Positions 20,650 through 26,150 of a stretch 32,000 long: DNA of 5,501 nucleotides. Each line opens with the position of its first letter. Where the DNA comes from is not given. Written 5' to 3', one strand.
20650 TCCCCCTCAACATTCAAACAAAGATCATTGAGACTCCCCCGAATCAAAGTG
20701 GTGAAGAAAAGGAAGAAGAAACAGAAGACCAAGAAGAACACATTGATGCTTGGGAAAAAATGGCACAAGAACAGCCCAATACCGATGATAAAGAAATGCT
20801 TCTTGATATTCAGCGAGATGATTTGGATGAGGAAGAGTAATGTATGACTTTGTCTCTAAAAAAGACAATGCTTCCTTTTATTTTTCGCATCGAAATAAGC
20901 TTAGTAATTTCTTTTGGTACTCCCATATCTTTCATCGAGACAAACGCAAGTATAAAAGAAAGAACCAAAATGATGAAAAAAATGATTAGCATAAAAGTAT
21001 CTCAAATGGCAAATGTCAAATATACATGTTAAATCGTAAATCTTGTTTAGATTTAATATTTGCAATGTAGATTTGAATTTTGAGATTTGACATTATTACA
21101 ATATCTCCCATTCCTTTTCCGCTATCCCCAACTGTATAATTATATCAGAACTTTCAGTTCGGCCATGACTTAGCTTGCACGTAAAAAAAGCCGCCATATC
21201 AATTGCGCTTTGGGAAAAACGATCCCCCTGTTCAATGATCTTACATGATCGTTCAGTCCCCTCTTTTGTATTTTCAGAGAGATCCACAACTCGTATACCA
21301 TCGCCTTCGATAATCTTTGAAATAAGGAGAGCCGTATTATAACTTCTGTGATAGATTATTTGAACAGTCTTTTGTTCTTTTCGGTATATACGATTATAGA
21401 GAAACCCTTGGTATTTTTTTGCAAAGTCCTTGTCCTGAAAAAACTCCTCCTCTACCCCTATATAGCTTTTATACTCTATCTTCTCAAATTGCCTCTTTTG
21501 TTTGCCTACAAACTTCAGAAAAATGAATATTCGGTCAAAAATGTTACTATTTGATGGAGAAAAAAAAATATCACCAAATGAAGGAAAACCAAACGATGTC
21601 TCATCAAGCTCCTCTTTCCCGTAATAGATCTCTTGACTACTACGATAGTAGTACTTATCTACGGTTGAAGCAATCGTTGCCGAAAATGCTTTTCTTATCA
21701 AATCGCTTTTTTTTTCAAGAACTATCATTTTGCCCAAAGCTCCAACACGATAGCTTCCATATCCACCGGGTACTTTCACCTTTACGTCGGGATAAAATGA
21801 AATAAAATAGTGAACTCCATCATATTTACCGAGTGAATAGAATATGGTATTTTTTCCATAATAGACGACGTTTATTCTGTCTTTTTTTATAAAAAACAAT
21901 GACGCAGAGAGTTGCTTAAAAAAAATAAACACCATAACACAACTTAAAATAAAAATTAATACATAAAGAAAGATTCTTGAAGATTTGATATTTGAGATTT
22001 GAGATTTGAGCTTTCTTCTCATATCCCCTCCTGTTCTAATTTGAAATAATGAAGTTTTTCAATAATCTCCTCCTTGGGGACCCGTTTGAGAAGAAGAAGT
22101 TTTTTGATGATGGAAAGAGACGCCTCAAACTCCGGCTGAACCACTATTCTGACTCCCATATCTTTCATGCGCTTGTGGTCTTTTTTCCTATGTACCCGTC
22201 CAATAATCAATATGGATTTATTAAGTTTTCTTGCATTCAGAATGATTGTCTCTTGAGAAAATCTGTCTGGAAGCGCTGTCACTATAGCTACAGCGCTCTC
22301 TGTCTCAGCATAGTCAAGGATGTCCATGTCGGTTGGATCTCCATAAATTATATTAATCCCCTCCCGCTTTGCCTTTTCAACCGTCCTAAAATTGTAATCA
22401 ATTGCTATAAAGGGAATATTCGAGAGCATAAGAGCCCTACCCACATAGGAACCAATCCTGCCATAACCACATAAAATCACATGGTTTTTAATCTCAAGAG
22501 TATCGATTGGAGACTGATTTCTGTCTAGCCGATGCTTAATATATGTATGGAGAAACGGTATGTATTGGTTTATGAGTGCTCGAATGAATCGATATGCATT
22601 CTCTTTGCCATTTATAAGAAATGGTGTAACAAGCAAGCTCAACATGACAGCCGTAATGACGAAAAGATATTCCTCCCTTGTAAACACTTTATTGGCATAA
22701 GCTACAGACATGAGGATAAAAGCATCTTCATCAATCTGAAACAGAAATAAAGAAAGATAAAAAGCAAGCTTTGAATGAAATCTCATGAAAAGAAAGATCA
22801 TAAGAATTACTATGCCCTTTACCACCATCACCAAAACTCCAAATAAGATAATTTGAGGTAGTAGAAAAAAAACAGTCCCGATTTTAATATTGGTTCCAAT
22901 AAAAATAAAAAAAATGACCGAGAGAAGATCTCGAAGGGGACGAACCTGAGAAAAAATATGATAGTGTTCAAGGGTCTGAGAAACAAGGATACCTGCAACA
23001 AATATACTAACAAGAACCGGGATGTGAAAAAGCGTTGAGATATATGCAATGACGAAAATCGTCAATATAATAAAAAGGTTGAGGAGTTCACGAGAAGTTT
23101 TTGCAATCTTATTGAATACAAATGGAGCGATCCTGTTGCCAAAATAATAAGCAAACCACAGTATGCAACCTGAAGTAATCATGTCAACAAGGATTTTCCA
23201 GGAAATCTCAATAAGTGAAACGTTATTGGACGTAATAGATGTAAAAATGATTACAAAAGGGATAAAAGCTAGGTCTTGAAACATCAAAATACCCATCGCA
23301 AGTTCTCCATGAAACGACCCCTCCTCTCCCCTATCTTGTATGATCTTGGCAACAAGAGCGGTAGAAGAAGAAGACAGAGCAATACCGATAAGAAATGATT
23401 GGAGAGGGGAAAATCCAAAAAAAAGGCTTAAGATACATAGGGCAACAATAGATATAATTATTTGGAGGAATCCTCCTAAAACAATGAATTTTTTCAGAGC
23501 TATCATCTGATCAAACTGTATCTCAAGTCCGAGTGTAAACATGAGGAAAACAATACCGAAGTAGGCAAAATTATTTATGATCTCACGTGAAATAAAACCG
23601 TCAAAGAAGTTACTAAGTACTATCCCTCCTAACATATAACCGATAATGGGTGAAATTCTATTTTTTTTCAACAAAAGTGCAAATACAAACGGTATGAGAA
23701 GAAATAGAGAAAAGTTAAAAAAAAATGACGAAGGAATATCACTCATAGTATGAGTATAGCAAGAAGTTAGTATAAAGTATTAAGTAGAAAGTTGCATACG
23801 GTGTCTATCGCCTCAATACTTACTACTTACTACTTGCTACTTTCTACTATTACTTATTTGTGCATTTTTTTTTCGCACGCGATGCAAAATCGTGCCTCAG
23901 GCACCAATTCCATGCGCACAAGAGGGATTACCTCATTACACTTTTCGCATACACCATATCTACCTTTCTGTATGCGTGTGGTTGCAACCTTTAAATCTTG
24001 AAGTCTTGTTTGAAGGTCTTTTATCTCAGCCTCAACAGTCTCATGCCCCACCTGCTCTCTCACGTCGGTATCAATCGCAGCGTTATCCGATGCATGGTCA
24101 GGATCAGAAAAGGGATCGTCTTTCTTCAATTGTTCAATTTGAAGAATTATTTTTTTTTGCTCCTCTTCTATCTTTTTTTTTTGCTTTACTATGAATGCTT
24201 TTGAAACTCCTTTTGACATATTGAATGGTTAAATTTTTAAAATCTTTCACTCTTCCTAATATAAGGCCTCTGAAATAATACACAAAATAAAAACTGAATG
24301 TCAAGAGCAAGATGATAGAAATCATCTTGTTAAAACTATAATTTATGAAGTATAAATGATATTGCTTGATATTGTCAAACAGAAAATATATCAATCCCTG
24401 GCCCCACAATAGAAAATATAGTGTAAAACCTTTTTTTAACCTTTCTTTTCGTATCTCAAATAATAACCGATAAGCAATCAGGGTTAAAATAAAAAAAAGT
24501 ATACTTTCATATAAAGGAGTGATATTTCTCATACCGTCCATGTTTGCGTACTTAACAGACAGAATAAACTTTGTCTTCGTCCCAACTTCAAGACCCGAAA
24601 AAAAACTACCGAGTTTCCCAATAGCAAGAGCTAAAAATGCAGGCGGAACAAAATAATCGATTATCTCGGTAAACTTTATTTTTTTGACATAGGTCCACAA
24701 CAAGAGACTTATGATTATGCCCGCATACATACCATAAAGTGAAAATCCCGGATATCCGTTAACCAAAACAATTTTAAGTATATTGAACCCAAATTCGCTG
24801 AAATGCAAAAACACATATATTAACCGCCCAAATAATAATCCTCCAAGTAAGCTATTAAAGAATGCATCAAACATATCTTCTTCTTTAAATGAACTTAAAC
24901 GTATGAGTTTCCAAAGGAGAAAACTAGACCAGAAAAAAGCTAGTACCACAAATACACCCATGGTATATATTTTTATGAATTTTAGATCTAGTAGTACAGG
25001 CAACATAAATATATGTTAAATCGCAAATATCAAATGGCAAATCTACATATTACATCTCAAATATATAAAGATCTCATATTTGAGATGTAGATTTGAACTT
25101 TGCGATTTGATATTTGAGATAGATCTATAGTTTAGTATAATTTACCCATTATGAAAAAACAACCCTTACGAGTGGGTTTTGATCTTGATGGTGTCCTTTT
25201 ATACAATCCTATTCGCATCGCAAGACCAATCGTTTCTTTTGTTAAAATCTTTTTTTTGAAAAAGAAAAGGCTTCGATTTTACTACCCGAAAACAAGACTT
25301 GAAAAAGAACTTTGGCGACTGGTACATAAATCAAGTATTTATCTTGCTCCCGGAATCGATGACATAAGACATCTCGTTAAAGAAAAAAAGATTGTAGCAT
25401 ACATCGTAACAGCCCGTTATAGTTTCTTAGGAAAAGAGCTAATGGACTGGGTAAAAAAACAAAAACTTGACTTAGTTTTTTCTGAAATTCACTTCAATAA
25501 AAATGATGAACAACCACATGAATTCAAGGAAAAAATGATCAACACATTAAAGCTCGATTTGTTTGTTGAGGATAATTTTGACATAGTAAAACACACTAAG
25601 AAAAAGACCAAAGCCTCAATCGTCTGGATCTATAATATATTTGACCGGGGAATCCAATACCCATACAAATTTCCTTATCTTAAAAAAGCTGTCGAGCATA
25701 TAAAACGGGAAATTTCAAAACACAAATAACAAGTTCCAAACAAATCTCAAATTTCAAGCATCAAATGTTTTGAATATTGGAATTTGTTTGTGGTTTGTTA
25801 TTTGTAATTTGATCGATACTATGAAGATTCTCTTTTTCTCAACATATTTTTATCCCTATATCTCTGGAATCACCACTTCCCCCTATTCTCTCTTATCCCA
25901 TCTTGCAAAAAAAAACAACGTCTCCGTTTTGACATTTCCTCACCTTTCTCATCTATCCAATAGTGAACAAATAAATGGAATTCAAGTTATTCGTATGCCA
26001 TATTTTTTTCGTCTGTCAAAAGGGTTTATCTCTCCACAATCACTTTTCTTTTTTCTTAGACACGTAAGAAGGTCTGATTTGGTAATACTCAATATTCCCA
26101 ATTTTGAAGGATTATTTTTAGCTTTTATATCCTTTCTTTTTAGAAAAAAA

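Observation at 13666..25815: Intergenic palindromes built from 7-nt phased units: architecture conserved, unit sequence not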

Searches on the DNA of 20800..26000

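Call 63: search_rna_families(source=window, start=20800, end=26000, threshold=evalue, max_evalue=1)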
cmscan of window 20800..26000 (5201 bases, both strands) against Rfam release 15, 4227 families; matches with E-value up to 1: 3.
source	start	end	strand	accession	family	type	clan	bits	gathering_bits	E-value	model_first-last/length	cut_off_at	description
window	25713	25814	+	RF03187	MIR1512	Gene; miRNA;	-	34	79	0.00043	1-94/94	no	MIR1512 microRNA precursor family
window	25017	25119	+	RF04211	MIR5185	Gene; miRNA;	-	26.6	101.7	0.054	1-111/111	no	MIR5185 microRNA precursor family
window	25030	25110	+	RF03641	mir-991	Gene; miRNA;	-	22.3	100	0.54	1-88/88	no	mir-991 microRNA precursor family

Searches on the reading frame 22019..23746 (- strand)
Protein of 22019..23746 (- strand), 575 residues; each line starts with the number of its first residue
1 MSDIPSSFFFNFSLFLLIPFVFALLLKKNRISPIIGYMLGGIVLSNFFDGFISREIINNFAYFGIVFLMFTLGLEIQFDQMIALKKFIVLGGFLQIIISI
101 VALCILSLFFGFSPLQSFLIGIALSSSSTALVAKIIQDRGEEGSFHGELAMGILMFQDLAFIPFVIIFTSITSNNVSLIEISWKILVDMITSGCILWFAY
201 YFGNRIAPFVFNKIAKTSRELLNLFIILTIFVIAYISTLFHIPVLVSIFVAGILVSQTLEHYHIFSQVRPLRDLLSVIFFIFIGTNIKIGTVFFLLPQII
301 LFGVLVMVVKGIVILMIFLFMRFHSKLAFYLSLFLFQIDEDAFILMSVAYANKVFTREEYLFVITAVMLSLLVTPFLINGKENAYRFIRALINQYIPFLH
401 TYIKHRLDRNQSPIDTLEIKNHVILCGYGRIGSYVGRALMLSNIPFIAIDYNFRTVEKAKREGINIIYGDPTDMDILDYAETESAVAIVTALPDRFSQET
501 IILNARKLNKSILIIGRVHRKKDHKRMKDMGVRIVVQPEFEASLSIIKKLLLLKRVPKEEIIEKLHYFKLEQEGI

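Call 37: find_homologous_proteins(query=window:22019-23746:-, max_evalue=1e-100)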
Query window:22019-23746:- (575 aa): 631 proteins with E <= 1e-100 among 8000 candidates; the best 120 are listed.
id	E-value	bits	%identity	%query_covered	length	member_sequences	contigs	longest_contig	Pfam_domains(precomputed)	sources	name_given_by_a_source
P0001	0.0e+0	1221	100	100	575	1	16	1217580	PF00999.27,PF02254.25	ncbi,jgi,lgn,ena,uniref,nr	ncbi:hypothetical protein A2334_03280 [Candidatus Roizmanbacteria bacterium RIFOXYB2_FULL_38_10]|uni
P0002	0.0e+0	1214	100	100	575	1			PF00999.27,PF02254.25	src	-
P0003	0.0e+0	1031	83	100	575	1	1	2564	PF00999.27,PF02254.25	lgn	-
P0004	0.0e+0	1028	82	100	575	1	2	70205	PF00999.27,PF02254.25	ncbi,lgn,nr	ncbi:cation:proton antiporter [Candidatus Roizmanbacteria bacterium]|nr:cation:proton antiporter [Ca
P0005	0.0e+0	1028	82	100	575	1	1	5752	PF00999.27,PF02254.25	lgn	-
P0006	0.0e+0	1022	81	100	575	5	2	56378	PF00999.27,PF02254.25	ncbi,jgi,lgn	jgi:CPA2 family monovalent cation:H+ antiporter-2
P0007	0.0e+0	1021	81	100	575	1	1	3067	PF00999.27,PF02254.25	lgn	-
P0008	0.0e+0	1020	81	100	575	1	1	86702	PF00999.27,PF02254.25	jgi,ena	-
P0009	0.0e+0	1014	81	100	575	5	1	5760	PF00999.27,PF02254.25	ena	-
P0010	4.5e-298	1008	81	100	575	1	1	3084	PF00999.27,PF02254.25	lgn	-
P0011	5.1e-298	1008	80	100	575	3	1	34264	PF00999.27,PF02254.25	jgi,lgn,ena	-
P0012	6.0e-296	1001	78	100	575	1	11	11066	PF00999.27,PF02254.25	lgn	-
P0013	2.1e-291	986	77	100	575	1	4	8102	PF00999.27,PF02254.25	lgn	-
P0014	2.2e-290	982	78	100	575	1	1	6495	PF00999.27,PF02254.25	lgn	-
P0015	2.1e-277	940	79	93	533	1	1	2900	PF00999.27,PF02254.25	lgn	-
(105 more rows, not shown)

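Call 38: find_encoding_contigs(protein=P0008, flank=10000, max_places=2)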
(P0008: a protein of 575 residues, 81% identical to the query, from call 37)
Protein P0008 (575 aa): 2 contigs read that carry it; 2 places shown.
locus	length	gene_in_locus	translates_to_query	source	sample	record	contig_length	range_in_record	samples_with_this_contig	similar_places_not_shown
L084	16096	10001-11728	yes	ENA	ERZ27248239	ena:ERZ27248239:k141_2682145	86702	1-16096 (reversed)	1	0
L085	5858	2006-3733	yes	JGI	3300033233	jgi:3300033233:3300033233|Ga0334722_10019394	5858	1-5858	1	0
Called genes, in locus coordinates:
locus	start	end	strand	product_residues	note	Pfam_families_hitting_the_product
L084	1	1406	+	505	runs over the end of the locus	PF02789:Peptidase_M17_N, PF00883:Peptidase_M17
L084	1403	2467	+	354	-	PF00571:CBS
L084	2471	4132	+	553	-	PF13231:PMT_2 (weak)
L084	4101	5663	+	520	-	-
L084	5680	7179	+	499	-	PF00535:Glycos_transf_2, PF13641:Glyco_tranf_2_3 (weak), PF08242:Methyltransf_12 (faint), PF13489:Methyltransf_23, PF08241:Methyltransf_11 (weak)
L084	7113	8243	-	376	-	PF20706:GT4-conflict (weak), PF00534:Glycos_transf_1, PF13692:Glyco_trans_1_4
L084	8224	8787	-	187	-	-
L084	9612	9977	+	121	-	PF01258:zf-dskA_traR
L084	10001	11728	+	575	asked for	PF00999:Na_H_Exchanger, PF02254:TrkA_N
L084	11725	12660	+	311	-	-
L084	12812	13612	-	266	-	PF14559:TPR_19 (weak), PF00515:TPR_1 (weak), PF07719:TPR_2 (weak), PF13181:TPR_8 (faint)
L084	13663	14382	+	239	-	PF20772:TACO1_YebC_N, PF01709:Transcrip_reg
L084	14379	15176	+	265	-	-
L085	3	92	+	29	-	?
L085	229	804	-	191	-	-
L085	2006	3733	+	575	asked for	PF00999:Na_H_Exchanger, PF02254:TrkA_N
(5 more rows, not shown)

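Call 39: find_encoding_contigs(protein=P0006, flank=10000, max_places=2)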
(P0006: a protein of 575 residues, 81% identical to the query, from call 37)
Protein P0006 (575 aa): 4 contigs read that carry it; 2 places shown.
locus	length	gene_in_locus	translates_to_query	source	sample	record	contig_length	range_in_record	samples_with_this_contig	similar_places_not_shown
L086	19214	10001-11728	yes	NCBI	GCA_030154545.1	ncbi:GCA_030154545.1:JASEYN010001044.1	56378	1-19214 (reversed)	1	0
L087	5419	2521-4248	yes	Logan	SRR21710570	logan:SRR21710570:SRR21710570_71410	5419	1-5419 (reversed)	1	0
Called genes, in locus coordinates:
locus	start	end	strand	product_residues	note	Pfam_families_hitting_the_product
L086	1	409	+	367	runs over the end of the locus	PF03417:AAT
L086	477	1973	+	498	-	PF02789:Peptidase_M17_N, PF00883:Peptidase_M17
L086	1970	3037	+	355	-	PF00571:CBS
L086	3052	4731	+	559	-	-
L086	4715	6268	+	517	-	-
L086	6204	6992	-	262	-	PF13489:Methyltransf_23, PF03141:Methyltransf_29 (weak), PF13847:Methyltransf_31, PF08241:Methyltransf_11, PF08242:Methyltransf_12, PF13649:Methyltransf_25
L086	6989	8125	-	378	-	PF20706:GT4-conflict (weak), PF00534:Glycos_transf_1, PF13692:Glyco_trans_1_4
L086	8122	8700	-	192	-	-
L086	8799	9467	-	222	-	-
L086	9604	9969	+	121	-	PF01258:zf-dskA_traR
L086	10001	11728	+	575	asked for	PF00999:Na_H_Exchanger, PF02254:TrkA_N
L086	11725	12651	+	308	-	-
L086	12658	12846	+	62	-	-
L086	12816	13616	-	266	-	PF14559:TPR_19 (faint), PF13431:TPR_17 (faint), PF00515:TPR_1, PF07719:TPR_2 (weak), PF13181:TPR_8 (weak)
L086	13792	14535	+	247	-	PF20772:TACO1_YebC_N, PF01709:Transcrip_reg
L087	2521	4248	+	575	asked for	PF00999:Na_H_Exchanger, PF02254:TrkA_N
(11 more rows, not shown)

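Call 40: find_encoding_contigs(protein=P0011, flank=10000, max_places=2)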
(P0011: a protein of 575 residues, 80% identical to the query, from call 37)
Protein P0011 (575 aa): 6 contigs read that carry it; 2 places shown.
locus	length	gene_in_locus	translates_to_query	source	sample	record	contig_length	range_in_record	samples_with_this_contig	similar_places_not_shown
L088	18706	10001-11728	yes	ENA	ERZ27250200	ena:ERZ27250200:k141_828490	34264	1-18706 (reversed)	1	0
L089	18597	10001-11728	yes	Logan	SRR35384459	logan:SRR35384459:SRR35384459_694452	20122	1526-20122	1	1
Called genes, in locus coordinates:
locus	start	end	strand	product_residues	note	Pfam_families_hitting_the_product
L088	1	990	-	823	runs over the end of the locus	PF01071:GARS_A (weak), PF02222:ATP-grasp (weak), PF02655:ATP-grasp_3, PF02786:CPSase_L_D2 (faint), PF13535:ATP-grasp_4, PF18603:LAL_C2 (weak), PF02655:ATP-grasp_3, PF07478:Dala_Dala_lig_C, +2 more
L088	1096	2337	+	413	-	PF02789:Peptidase_M17_N, PF00883:Peptidase_M17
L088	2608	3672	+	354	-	PF00571:CBS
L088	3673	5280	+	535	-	PF13231:PMT_2 (weak)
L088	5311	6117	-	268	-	PF13489:Methyltransf_23, PF13847:Methyltransf_31, PF08241:Methyltransf_11, PF08242:Methyltransf_12 (weak), PF13649:Methyltransf_25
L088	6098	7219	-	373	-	PF00534:Glycos_transf_1, PF13692:Glyco_trans_1_4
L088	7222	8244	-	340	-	PF01073:3Beta_HSD, PF01370:Epimerase, PF16363:GDP_Man_Dehyd, PF07993:NAD_binding_4 (weak)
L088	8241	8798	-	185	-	-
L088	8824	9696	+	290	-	PF01790:LGT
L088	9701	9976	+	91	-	PF01258:zf-dskA_traR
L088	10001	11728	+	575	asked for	PF00999:Na_H_Exchanger, PF02254:TrkA_N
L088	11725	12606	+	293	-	-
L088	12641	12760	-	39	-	-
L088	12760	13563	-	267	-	PF13424:TPR_12 (faint), PF14559:TPR_19 (faint), PF13431:TPR_17 (faint), PF00515:TPR_1, PF07719:TPR_2 (weak), PF13181:TPR_8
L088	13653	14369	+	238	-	PF20772:TACO1_YebC_N, PF01709:Transcrip_reg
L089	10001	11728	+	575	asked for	PF00999:Na_H_Exchanger, PF02254:TrkA_N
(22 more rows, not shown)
